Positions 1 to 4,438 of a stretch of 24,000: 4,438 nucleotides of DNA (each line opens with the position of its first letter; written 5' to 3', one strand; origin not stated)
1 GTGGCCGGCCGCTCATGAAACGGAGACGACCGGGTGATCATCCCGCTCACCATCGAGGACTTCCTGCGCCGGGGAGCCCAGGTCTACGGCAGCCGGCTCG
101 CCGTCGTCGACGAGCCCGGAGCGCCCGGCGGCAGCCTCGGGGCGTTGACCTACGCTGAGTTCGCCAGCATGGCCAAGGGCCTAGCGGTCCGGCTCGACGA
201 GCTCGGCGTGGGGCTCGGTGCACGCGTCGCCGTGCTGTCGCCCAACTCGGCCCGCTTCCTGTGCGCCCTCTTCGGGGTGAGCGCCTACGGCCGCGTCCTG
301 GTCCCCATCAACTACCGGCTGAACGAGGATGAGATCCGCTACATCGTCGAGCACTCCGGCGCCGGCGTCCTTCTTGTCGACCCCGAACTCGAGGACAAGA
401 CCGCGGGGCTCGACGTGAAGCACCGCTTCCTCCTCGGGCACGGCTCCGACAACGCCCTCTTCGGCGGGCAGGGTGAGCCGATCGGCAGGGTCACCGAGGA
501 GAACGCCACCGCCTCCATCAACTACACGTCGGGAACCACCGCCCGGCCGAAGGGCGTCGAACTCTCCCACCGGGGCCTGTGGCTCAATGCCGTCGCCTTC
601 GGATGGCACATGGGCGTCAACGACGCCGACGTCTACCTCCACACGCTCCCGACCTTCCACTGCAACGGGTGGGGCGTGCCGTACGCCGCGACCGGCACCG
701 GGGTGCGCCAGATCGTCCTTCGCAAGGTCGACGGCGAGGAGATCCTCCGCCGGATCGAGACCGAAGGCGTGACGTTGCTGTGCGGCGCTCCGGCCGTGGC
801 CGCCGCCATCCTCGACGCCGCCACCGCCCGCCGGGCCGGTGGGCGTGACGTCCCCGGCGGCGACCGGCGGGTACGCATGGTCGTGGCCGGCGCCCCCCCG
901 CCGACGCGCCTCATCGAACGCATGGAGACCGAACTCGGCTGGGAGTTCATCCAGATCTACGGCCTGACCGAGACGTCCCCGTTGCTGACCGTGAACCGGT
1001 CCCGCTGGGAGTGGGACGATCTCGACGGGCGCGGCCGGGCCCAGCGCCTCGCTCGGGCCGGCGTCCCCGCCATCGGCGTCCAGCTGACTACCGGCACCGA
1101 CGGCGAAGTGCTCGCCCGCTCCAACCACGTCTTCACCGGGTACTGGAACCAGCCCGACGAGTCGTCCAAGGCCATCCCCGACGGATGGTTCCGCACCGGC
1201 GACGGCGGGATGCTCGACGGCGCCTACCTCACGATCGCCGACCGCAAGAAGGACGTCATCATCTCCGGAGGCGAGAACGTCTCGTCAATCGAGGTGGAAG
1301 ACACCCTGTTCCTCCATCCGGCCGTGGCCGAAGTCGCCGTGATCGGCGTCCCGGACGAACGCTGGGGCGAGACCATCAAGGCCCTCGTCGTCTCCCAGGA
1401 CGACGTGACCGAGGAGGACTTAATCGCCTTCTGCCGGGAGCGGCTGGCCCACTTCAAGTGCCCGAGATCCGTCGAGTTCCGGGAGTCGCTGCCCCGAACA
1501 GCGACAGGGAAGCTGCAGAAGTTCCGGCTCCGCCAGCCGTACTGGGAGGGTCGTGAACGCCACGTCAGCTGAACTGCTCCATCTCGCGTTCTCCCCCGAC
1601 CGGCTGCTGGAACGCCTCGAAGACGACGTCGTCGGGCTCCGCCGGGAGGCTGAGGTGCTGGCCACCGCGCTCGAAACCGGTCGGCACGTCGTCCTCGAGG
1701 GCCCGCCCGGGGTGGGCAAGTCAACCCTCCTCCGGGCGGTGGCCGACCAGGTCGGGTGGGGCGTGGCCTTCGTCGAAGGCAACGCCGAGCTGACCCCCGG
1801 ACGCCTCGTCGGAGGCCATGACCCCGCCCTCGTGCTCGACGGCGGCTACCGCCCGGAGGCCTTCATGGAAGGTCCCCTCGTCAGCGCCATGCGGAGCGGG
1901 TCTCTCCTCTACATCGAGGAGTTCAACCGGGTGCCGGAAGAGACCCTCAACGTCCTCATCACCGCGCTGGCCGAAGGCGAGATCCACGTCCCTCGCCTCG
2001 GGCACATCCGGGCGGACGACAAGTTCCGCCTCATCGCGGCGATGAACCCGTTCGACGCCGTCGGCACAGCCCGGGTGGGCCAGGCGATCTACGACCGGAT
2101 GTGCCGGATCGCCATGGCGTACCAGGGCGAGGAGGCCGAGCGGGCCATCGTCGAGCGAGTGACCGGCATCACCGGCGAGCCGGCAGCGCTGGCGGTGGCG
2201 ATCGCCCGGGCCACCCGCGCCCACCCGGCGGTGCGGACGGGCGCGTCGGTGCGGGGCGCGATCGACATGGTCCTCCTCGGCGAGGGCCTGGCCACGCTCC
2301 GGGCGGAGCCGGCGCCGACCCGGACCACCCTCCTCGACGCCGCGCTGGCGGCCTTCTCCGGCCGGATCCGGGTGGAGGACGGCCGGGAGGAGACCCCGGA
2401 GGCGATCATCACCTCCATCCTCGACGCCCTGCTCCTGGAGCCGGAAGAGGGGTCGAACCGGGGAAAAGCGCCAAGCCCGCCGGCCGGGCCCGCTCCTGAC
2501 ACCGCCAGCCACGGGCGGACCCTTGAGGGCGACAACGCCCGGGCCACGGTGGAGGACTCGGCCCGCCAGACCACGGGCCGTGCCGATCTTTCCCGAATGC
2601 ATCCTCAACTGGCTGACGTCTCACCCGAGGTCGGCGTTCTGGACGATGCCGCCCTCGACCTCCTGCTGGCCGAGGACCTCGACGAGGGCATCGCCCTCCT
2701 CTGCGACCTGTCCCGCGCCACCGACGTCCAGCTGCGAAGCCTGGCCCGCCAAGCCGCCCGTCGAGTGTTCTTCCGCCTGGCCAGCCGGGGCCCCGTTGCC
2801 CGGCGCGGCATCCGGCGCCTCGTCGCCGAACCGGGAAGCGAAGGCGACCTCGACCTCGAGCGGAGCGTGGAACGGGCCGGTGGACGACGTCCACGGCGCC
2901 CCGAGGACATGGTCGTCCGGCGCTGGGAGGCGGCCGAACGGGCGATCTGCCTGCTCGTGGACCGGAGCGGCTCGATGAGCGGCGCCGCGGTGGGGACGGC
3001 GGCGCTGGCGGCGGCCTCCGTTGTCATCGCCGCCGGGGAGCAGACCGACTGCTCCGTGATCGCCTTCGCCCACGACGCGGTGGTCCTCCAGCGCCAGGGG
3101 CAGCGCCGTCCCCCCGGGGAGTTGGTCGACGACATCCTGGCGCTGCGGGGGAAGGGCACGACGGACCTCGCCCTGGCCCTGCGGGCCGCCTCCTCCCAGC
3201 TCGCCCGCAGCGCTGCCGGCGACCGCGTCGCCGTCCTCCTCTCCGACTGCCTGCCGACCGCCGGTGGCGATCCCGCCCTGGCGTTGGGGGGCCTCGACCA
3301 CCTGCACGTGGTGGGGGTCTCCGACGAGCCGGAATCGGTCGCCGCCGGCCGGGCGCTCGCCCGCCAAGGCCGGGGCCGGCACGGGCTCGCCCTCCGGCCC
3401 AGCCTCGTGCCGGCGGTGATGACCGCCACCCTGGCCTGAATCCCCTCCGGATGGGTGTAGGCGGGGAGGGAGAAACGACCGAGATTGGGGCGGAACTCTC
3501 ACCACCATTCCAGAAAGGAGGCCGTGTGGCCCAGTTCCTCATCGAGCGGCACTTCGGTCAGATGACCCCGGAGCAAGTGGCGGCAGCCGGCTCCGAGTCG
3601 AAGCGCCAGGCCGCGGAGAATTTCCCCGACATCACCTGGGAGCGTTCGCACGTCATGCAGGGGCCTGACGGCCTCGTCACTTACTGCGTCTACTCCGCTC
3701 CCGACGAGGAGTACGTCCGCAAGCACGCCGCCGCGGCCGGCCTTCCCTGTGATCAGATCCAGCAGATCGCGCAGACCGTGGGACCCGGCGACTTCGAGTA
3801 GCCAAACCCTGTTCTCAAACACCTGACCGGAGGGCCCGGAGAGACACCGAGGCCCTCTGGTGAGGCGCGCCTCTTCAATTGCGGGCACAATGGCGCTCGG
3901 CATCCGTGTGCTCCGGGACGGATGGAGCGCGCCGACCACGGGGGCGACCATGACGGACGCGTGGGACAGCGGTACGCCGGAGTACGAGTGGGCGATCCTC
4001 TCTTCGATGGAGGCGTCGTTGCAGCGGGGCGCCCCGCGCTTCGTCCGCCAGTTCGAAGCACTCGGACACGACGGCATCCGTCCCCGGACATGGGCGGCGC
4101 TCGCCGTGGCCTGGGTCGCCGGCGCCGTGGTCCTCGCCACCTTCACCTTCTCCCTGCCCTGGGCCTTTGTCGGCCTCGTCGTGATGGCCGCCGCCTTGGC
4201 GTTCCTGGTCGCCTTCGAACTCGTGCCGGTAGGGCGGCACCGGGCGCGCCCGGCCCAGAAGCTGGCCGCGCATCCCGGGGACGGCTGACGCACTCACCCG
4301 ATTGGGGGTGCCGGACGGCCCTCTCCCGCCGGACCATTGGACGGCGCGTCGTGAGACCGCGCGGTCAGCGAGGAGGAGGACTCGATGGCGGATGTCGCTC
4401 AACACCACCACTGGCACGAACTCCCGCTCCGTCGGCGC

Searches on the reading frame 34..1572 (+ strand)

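Call 7: search_protein_families(library=pfam, proteins=[window:34-1572:+], max_evalue=0.001)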
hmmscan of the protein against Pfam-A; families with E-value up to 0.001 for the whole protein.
window:34-1572:+ (512 aa): 2 families
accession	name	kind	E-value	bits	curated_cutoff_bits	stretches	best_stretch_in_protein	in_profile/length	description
PF00501.34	AMP-binding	-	6e-66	223.3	29.9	1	12-371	2-384/384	AMP-binding enzyme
PF13193.12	AMP-binding_C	-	1.4e-23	84.1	24.5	1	420-493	1-76/76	AMP-binding enzyme C-terminal domain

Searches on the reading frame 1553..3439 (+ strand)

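Call 7: search_protein_families(library=pfam, proteins=[window:1553-3439:+], max_evalue=0.001)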
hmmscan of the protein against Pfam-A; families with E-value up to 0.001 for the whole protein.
window:1553-3439:+ (628 aa): 12 families
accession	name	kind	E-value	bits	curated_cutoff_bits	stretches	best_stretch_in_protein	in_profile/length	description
PF07728.20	AAA_5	-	8.3e-25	87.9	22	1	45-183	1-139/139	AAA domain (dynein-related subfamily)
PF07726.17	AAA_3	-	7.3e-12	45.8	27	1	45-183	1-129/131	ATPase family associated with various cellular activities (AAA)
PF13519.12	VWA_2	-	1.1e-08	36.1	27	1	466-565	2-105/107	von Willebrand factor type A domain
PF05762.20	VWA_CoxE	-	8.9e-08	32.3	26.4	1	417-569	15-162/222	VWA domain containing CoxE-like protein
PF01078.27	Mg_chelatase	-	2.3e-07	30.9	20.3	0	113-169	105-161/207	Magnesium chelatase, subunit ChlI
PF00092.34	VWA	-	2.5e-06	28.3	23.8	1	465-570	2-117/174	von Willebrand factor type A domain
PF13401.12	AAA_22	-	3.8e-06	27.7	27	1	42-139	4-108/130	AAA domain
PF13191.12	AAA_16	-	4.1e-06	27.8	32.6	1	28-80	4-62/167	AAA ATPase domain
PF00004.35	AAA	-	3.4e-05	24.7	21.2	1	46-168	1-112/131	ATPase family associated with various cellular activities (AAA)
PF05496.18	RuvB_N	-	5.6e-05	23.4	27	0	42-76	32-66/159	Holliday junction DNA helicase RuvB P-loop domain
PF00493.29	MCM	-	0.0004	20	23.3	0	41-167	55-174/224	MCM P-loop domain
PF20030.5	bpMoxR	-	0.00052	19.6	27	1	19-97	7-85/205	MoxR domain in the MoxR-vWA-beta-propeller ternary systems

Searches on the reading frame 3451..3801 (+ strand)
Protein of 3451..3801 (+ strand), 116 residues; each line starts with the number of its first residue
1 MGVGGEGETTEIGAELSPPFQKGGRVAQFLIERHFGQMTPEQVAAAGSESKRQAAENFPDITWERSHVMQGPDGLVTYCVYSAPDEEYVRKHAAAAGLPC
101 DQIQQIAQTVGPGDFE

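Call 7: search_protein_families(library=pfam, proteins=[window:3451-3801:+], max_evalue=0.001)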
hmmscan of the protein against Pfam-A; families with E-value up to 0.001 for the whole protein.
window:3451-3801:+ (116 aa): 1 family
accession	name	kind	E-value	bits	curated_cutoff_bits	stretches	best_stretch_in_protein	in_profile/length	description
PF14026.12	SCO4226-like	-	6.6e-18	65.1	28.5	1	29-105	1-75/76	Nickel responsive protein SCO4226-like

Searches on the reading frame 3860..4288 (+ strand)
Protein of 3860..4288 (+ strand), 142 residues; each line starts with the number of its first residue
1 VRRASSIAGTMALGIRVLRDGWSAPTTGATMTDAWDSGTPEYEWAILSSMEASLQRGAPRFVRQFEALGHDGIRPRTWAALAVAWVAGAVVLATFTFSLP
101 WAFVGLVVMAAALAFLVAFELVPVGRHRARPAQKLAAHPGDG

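Call 39: search_protein_families(library=pfam, proteins=[window:3860-4288:+], max_evalue=0.01)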
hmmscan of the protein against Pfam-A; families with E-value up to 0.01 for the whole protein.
window:3860-4288:+ (142 aa): 1 family
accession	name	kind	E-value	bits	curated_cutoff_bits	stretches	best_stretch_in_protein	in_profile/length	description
PF11239.13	DUF3040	-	2.3e-07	31.4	24.7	1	41-113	5-82/84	Protein of unknown function (DUF3040)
